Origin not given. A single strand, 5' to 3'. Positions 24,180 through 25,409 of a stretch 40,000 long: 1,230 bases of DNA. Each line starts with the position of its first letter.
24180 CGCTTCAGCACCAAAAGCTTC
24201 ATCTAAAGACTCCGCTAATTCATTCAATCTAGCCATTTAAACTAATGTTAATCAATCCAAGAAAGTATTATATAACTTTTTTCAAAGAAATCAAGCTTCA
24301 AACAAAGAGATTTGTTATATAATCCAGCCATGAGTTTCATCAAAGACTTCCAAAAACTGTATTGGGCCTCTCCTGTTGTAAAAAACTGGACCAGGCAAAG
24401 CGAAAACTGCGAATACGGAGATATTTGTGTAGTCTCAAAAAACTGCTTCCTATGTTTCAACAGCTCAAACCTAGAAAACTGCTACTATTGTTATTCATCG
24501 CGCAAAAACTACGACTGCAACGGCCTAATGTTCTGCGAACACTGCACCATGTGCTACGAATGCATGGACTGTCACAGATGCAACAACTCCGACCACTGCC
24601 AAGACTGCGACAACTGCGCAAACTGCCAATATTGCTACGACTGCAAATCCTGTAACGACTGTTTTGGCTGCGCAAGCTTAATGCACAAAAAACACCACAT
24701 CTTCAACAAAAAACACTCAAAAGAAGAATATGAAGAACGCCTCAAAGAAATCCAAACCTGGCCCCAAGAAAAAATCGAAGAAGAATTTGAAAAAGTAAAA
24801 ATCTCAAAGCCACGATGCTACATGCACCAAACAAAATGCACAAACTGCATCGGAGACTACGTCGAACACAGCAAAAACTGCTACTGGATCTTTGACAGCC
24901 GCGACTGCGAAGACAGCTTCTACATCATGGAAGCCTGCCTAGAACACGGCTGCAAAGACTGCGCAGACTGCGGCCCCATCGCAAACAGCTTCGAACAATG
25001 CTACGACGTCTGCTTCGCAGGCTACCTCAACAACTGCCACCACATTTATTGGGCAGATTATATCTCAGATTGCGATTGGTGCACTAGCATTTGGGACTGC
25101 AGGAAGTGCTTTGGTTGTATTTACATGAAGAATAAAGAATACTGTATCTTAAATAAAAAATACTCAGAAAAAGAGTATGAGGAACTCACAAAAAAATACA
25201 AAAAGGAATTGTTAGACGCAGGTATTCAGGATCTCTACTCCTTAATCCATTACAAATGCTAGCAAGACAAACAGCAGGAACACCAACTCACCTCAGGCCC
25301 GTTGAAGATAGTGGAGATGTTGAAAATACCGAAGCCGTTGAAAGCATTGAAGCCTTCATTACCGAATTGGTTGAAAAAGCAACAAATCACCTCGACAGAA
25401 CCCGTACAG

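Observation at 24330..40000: Five-member cluster of cysteine-ladder proteins that I cannot assign to any characterised family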

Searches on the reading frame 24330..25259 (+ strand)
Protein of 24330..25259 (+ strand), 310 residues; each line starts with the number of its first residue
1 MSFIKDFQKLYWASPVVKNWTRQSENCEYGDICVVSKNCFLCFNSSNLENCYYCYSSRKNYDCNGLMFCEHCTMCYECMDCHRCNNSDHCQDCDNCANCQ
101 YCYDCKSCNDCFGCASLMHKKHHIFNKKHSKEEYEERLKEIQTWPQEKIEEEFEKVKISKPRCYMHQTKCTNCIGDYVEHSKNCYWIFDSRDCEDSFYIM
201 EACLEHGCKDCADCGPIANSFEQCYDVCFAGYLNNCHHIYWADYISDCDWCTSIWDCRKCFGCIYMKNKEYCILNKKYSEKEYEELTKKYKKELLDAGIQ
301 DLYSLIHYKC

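Call 4: search_protein_families(library=pfam, proteins=[window:24330-25259:+], max_evalue=1)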
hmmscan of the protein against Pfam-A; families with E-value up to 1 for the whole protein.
window:24330-25259:+ (310 aa): 0 families

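Call 5: search_protein_families(library=ncbifam, proteins=[window:24330-25259:+], max_evalue=1)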
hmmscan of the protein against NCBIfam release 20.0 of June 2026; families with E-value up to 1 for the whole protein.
window:24330-25259:+ (310 aa): 1 family
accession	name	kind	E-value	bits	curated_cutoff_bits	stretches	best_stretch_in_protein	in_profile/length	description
NF033433.1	NisI_immun_dup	domain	0.26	11.8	35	0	264-291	12-39/105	NisI/SpaI family lantibiotic immunity lipoprotein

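Call 8: find_homologous_proteins(query=window:24330-25259:+)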
Query window:24330-25259:+ (310 aa): 687 proteins with E <= 0.001 among 1053 candidates; the best 120 are listed.
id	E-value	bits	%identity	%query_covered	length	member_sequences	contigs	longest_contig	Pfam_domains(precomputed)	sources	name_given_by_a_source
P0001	1.4e-216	737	100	100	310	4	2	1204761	-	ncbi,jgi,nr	ncbi:hypothetical protein HOE67_02290 [Candidatus Peregrinibacteria bacterium]|jgi:hypothetical prot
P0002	1.2e-167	576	78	100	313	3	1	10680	-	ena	-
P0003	8.3e-161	553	75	100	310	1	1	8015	-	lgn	-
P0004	2.2e-140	486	68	99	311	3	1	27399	-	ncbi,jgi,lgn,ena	ncbi:MAG: hypothetical protein WC604_03040 [Candidatus Gracilibacteria bacterium]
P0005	3.2e-139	482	65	100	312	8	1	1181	-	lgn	-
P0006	2.5e-135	469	65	99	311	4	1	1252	-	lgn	-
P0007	1.1e-134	467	64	100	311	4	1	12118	-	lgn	-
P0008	3.9e-133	462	63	100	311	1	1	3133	-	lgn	-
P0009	8.9e-133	461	63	100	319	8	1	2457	-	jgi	-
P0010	1.5e-129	450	63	100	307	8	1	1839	-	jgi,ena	-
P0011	4.5e-129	449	62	99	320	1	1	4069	-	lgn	-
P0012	2.6e-119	417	58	99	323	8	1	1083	-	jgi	-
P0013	3.0e-119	416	57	99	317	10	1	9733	-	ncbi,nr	ncbi:hypothetical protein HZC21_01085 [Candidatus Peregrinibacteria bacterium]|nr:hypothetical prote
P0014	5.8e-119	415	57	99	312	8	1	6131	-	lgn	-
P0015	8.4e-119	415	56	99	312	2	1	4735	-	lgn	-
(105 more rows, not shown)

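Call 17: predict_structure(alignment_id=A1)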
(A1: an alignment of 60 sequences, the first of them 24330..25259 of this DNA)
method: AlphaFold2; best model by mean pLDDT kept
length: 310 residues; sequences in the alignment: 60
mean_pLDDT: 74.8   pTM: 0.66
mean pLDDT of the five models: 74.8, 72.7, 67.7, 62.1, 57.7
residues with pLDDT >= 90: 23; 70-90: 181; 50-70: 101; < 50: 5
segments of 3 or more residues with pLDDT < 50: none
pLDDT, mean of each block of 10 residues (from residue 1): 70 53 84 87 87 87 89 89 89 85 80 70 63 68 70 61 72 86 85 84 67 73 77 74 68 61 56 70 76 74 64
secondary structure, 60 per line:
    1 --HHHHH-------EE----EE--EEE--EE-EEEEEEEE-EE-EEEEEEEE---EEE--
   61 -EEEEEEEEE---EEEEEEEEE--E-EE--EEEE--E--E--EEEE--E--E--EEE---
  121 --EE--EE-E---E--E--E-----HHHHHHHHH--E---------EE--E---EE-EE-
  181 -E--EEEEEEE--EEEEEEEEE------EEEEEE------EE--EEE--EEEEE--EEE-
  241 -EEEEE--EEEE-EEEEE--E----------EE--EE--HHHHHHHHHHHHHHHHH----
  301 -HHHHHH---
elements in order: H3-7 E25-27 E33-40 E45-52 E56-58 E62-70 E74-82 E91-94 E103-106 E115-117 H146-154 E185-191 E194-202 E209-214 E225-227 E230-234 E237-239 E242-246 E249-252 E254-258 H280-296 H302-307

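Call 19: search_protein_representatives(alignment_id=A1)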
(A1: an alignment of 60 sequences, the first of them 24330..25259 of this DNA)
Query: 60 sequences, 305 profile positions. Proteins with E-value up to 0.001 (for the whole library): 4203; up to 1e-10: 2788; up to 1e-30: 1548. The best 150 are listed.
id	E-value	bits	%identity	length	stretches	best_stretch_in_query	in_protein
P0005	5.9e-119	413.2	-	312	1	1-303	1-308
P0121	1.1e-109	382.8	-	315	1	1-302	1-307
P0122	8.8e-108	376.5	-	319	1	2-300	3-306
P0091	5.6e-107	373.9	-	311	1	2-299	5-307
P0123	7.6e-105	366.9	-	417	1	2-303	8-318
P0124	1.0e-102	359.9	-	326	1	1-300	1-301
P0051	1.4e-102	359.4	-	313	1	1-299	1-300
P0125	7.6e-102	357.0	-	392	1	2-300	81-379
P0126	3.5e-101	354.8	-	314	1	1-301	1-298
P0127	3.6e-101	354.8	-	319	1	1-300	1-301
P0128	8.4e-101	353.6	-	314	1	2-299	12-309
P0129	6.8e-100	350.6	-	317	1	2-300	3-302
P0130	7.3e-99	347.2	-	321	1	1-300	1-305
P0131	1.8e-98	345.9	-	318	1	1-298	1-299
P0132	1.6e-97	342.8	-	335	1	2-301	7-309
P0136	1.3e-96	339.9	-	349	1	1-300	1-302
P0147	2.4e-89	316.0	-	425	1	1-301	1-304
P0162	7.3e-86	304.5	-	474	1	3-300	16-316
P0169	7.6e-84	297.9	-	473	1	2-300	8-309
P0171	1.8e-83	296.7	-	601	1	2-292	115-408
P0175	2.1e-82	293.2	-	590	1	2-298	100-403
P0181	3.2e-81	289.3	-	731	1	3-300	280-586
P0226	6.6e-78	278.4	-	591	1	3-295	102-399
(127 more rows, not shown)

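Call 22: fold_search(model_id=the predicted structure, library=pdb)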
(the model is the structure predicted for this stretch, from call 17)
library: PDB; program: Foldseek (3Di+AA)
matches with E <= 10: 111; with E <= 0.001: 0
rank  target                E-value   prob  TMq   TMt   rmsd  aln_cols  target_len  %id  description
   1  2pyg_A                1.4e-02  0.13  0.12  0.11  16.3       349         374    7  Azotobacter vinelandii Mannuronan C-5 epimerase AlgE4 A-module (released 2008-05-27)
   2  8ja4                  1.8e-02  0.09  0.10  0.07  16.1       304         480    7  Structure of the alginate epimerase/lyase (released 2024-05-08)
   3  6nw9_B                2.3e-02  0.11  0.11  0.07  18.4       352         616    9  CRYSTAL STRUCTURE OF A TAILSPIKE PROTEIN 3 (TSP3, ORF212) FROM ESCHERICHIA COLI O157:H7 BACTERIOPHAGE CBA120 (released 2019-06-05)
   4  3wwg_C                4.7e-02  0.08  0.11  0.08  20.6       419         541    7  Crystal structure of the N-glycan-deficient variant N448A of isopullulanase complexed with isopanose (released 2014-11-12)
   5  5lw3                  5.1e-02  0.05  0.09  0.08  16.5       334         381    5  Azotobacter vinelandii Mannuronan C-5 epimerase AlgE6 A-module (released 2017-10-25)
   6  4xqf                  5.4e-02  0.06  0.10  0.06  18.0       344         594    9  Tailspike protein mutant E372Q (delta D470/N471) of E. coli bacteriophage HK620 (released 2016-01-27)
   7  2pyg_B                6.2e-02  0.07  0.11  0.10  16.4       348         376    7  Azotobacter vinelandii Mannuronan C-5 epimerase AlgE4 A-module (released 2008-05-27)
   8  5w6f_A                6.5e-02  0.08  0.11  0.07  17.9       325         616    8  Crystal structure of Bacteriophage CBA120 tailspike protein 3 (TSP3, orf212) (released 2018-10-24)
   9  4xkw_A                6.8e-02  0.07  0.10  0.07  16.6       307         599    8  Tailspike protein mutant D339N of E. coli bacteriophage HK620 in complex with pentasaccharide (released 2016-01-20)
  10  4xnf                  8.6e-02  0.04  0.09  0.06  18.6       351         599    7  Tailspike protein double mutant D339A/E372Q of E. coli bacteriophage HK620 (released 2016-01-27)
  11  2vbe                  9.0e-02  0.08  0.11  0.08  18.1       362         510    7  Tailspike protein of bacteriophage Sf6 (released 2008-04-22)
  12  6nw9_C                9.0e-02  0.08  0.12  0.08  17.6       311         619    9  CRYSTAL STRUCTURE OF A TAILSPIKE PROTEIN 3 (TSP3, ORF212) FROM ESCHERICHIA COLI O157:H7 BACTERIOPHAGE CBA120 (released 2019-06-05)
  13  4xor_A                9.5e-02  0.06  0.10  0.06  15.8       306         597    8  Tailspike protein double mutant D339N/E372Q of E. coli bacteriophage HK620 in complex with pentasaccharide (released 2016-01-27)
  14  4yel_A                9.5e-02  0.06  0.10  0.07  16.7       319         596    7  Tailspike protein double mutant D339A/E372A of E. coli bacteriophage HK620 in complex with hexasaccharide (released 2016-03-09)
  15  3jur_D                9.5e-02  0.04  0.10  0.09  17.7       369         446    8  The crystal structure of a hyperthermoactive Exopolygalacturonase from Thermotoga maritima (released 2009-11-17)
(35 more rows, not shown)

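Call 39: search_solved_structures(query=A1, max_evalue=10)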
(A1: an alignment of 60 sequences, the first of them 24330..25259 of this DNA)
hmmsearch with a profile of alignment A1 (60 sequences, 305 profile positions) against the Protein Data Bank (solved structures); distinct sequences matched with E-value up to 10: 4.
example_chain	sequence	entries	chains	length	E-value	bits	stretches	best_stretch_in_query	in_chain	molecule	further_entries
4nw3_A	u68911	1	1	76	0.17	14.3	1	55-101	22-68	Histone-lysine N-methyltransferase 2A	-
2jyi_A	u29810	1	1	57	0.23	13.8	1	56-101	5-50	Zinc finger protein HRX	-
2kkf_A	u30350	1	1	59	0.25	13.7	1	55-101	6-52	Histone-lysine N-methyltransferase HRX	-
1ezg_A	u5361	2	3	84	5.1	9.4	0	51-115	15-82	THERMAL HYSTERESIS PROTEIN ISOFORM YL-1 | Thermal hysteresis protein isoform YL-1 (2-14)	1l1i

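Call 48: search_protein_families(library=padloc, proteins=[window:24330-25259:+], max_evalue=0.01)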
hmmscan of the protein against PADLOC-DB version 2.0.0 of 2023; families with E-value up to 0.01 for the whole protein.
window:24330-25259:+ (310 aa): 0 families

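Call 49: search_protein_families(library=phrogs, proteins=[window:24330-25259:+], max_evalue=0.01)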
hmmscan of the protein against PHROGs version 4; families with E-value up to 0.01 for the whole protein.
window:24330-25259:+ (310 aa): 1 family
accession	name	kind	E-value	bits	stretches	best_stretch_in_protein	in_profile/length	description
phrog_15341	-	unknown function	1.4e-08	35.5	1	34-119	34-117/276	-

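Call 61: search_protein_families(library=pfam, proteins=[P0181, P0171, P0125, P0162, P0169, P0123, P0147, P0136, P0175, P0226], max_evalue=0.001)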
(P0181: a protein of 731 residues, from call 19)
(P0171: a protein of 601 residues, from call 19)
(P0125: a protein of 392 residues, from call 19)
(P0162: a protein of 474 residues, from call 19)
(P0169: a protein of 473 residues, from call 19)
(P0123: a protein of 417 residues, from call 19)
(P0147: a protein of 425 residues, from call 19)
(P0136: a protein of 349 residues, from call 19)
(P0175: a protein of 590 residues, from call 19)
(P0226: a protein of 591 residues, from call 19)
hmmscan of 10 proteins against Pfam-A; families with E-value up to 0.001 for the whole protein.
P0181 (731 aa): 3 families
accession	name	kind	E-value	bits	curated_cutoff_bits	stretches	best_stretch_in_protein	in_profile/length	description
PF00583.31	Acetyltransf_1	-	3e-08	34.4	20.7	1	42-123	29-116/116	Acetyltransferase (GNAT) family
PF13508.13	Acetyltransf_7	-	5.9e-08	33.4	27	1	48-124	5-83/84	Acetyltransferase (GNAT) domain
PF13673.13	Acetyltransf_10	-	2.3e-06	28.1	23.6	1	49-140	34-124/128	Acetyltransferase (GNAT) domain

P0171 (601 aa): 1 family
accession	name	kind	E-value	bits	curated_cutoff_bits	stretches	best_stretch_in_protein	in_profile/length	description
PF13451.12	zf_Tbcl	-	4.5e-05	23.8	24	1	505-544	4-44/48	Probable treble clef domain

P0125 (392 aa): 0 families

P0162 (474 aa): 1 family
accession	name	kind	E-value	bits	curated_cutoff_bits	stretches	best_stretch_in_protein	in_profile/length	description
PF23477.1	zf_Tbcl_2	-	7.6e-05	22.8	27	1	440-472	4-36/37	Probable treble clef zinc finger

P0169 (473 aa): 1 family
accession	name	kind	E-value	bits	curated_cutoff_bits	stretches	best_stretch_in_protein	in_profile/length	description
PF13451.12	zf_Tbcl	-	0.00011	22.5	24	1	375-413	5-44/48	Probable treble clef domain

P0123 (417 aa): 0 families

P0147 (425 aa): 0 families

P0136 (349 aa): 0 families

P0175 (590 aa): 0 families

P0226 (591 aa): 0 families

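Call 63: search_dna_similar(query=window:24330-25259:+, collection=phages, mode=protein, max_evalue=0.01)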
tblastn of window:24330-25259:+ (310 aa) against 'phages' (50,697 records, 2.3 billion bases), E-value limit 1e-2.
Records with a match: 9; places in all: 11; records where one place covers at least 80% of the query: 0.
Best place of each record, by identity: <60% 9.
By first word of the organism name: Campylobacter 8; Flavobacterium 1.
By host as written in the record: Campylobacter jejuni 3; Campylobacter sp. 2; - 2; Flavobacterium sp. B183 1; Campylobacter coli 99-2 1.
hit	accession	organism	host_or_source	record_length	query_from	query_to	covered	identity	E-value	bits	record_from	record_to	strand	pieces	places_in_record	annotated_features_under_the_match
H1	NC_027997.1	Campylobacter phage CP220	Campylobacter sp.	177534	38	126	29%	38.0%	1e-4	49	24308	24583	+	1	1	hypothetical protein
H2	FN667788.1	Campylobacter phage CP220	Campylobacter sp.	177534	38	126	29%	38.0%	1e-4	49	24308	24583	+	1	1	hypothetical phage protein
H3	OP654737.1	Campylobacter phage vB_CjeM_WX1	Campylobacter jejuni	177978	34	118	27%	38.8%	6e-5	50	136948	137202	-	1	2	hypothetical protein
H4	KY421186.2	Flavobacterium phage FL-1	Flavobacterium sp. B183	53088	33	143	36%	28.8%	1e-3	46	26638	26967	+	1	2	hypothetical protein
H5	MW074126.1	Campylobacter phage CJLB-14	Campylobacter jejuni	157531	28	122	31%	33.7%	6e-3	44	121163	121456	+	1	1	hypothetical protein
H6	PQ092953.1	Campylobacter phage CC_R7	Campylobacter coli 99-2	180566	33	119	28%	32.2%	8e-3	44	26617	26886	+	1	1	hypothetical protein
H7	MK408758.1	Campylobacter phage CP20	Campylobacter jejuni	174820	56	126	23%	35.2%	2e-3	45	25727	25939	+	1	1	hypothetical protein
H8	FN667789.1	Campylobacter phage CPt10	-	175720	56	126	23%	35.2%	2e-3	45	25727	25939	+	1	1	hypothetical phage protein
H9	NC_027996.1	Campylobacter phage CPt10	-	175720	56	126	23%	35.2%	2e-3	45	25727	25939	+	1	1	hypothetical protein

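Call 64: get_annotated_region(hit=H1, flank=2500)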
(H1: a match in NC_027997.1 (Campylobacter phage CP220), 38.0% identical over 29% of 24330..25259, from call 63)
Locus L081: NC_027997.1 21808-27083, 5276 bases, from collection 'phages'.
description: Campylobacter phage CP220, complete genome.
organism: Campylobacter phage CP220 (NCBI taxid 2994044)
taxonomy: Viruses; Duplodnaviria; Heunggongvirae; Uroviricota; Caudoviricetes; Eucampyvirinae; Firehammervirus; Firehammervirus CP220
host: Campylobacter sp.; source: Gallus gallus; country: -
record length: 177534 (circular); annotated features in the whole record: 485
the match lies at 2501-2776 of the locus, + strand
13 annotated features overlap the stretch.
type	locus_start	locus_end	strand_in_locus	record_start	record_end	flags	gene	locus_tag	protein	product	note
CDS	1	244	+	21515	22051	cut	-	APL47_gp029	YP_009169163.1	HNH endonuclease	-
misc_feature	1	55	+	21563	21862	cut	-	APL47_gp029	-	-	superfamily hit to SSF54060, His-Me finger endonucleases, score 9.6e-12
CDS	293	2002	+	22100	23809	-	-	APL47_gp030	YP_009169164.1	portal protein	-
misc_feature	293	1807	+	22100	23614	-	-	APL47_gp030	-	-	HMMPfam hit to PF07230, Bacteriophage T4-like capsid assembly p, score 1.1e-21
CDS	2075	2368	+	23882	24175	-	-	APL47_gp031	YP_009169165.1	hypothetical protein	-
CDS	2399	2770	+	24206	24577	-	-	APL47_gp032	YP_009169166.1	hypothetical protein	-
CDS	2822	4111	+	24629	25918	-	-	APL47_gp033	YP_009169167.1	Possible phage DNA ligase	-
misc_feature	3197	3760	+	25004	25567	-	-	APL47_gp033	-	-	superfamily hit to SSF56091, DNA ligase/mRNA capping enzyme, catalytic domain, score 7e-22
misc_feature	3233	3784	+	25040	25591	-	-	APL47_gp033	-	-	HMMPfam hit to PF01068, ATP dependent DNA ligase domain, score 1.1e-07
misc_feature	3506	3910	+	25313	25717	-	-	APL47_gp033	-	-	ProfileScan hit to PS50160, DNA_LIGASE_A3, score 10.990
misc_feature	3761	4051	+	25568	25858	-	-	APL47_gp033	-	-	superfamily hit to SSF50249, Nucleic acid-binding proteins, score 1.4e-14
CDS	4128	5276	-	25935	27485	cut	-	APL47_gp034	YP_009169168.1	Probable phage tail sheath protein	-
misc_feature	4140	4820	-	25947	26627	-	-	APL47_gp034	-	-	HMMPfam hit to PF04984, Phage_sheath_1, Phage tail sheath protein domain, score 1e-13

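Call 66: search_protein_families(library=pfam, proteins=[L081:2399-2767:+], max_evalue=10)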
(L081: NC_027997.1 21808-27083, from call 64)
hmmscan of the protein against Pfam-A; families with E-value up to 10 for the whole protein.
L081:2399-2767:+ (123 aa): 0 families

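Call 77: fold_search(model_id=the predicted structure, library=viral)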
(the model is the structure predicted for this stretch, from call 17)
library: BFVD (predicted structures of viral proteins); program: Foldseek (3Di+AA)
matches with E <= 10: 291; with E <= 0.001: 5
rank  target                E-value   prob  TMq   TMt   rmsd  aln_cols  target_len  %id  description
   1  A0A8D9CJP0            5.4e-06  0.99  0.14  0.10  19.2       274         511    9  Caspase 9 inhibitor [Ectromelia virus]
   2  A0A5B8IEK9            6.5e-06  1.00  0.12  0.25  13.4       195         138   15  TNFR-Cys domain-containing protein [Mimiviridae sp. ChoanoV1]
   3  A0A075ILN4            1.6e-05  0.80  0.09  0.09  16.0       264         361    6  EVN041 [Ectromelia virus Naval]
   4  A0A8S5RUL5            1.2e-04  1.00  0.19  0.19  13.0       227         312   13  (no name in the UniProt tables at hand)
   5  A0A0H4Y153            2.8e-04  0.69  0.14  0.11  20.2       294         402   16  Uncharacterized protein [Salmon gill poxvirus]
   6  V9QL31                5.9e-03  0.13  0.10  0.06  17.4       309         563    8  (no name in the UniProt tables at hand)
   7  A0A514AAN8            6.5e-03  0.15  0.10  0.06  16.3       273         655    8  Pre-neck appendage protein [Bacillus phage Karezi]
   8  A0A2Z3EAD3            8.2e-03  0.15  0.10  0.07  17.3       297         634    9  (no name in the UniProt tables at hand)
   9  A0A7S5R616            8.6e-03  0.13  0.10  0.06  16.0       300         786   10  (no name in the UniProt tables at hand)
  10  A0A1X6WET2            9.0e-03  0.15  0.12  0.05  19.5       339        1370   10  (no name in the UniProt tables at hand)
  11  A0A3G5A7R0            9.9e-03  0.08  0.08  0.06  17.4       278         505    8  Right handed beta helix domain-containing protein [Hyperionvirus sp.]
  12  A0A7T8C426            1.4e-02  0.15  0.12  0.08  19.8       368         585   10  (no name in the UniProt tables at hand)
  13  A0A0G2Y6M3            1.7e-02  0.30  0.16  0.05  17.5       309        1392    7  Collagen-like protein 6 [Acanthamoeba polyphaga mimivirus]
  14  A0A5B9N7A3            1.8e-02  0.08  0.09  0.10  16.3       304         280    6  (no name in the UniProt tables at hand)
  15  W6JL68                1.8e-02  0.08  0.10  0.08  20.8       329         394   10  Right handed beta helix region containing protein [Alphaentomopoxvirus acuprea]
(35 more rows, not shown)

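Call 81: find_homologous_proteins(query=L081:2399-2767:+, max_evalue=0.001)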
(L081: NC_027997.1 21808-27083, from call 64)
Query L081:2399-2767:+ (123 aa): 10 proteins with E <= 0.001 among 137 candidates.
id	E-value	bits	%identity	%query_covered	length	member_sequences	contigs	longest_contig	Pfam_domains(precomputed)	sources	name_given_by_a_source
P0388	1.5e-24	104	65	68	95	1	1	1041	-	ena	-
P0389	2.1e-24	104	62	74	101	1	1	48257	-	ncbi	ncbi:hypothetical protein ACNGEM_08215 [Campylobacter coli]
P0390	3.8e-19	87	45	92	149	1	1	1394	-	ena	-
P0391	1.4e-18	85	44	93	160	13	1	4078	-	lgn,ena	-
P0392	1.7e-17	81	50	83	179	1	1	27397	-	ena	-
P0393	6.5e-15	73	57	54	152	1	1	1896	-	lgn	-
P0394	1.5e-11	62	40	69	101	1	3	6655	-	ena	-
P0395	5.9e-11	60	47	75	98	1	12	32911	-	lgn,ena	-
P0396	2.5e-9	55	51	54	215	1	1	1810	-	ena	-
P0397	6.0e-6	44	33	93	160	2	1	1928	-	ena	-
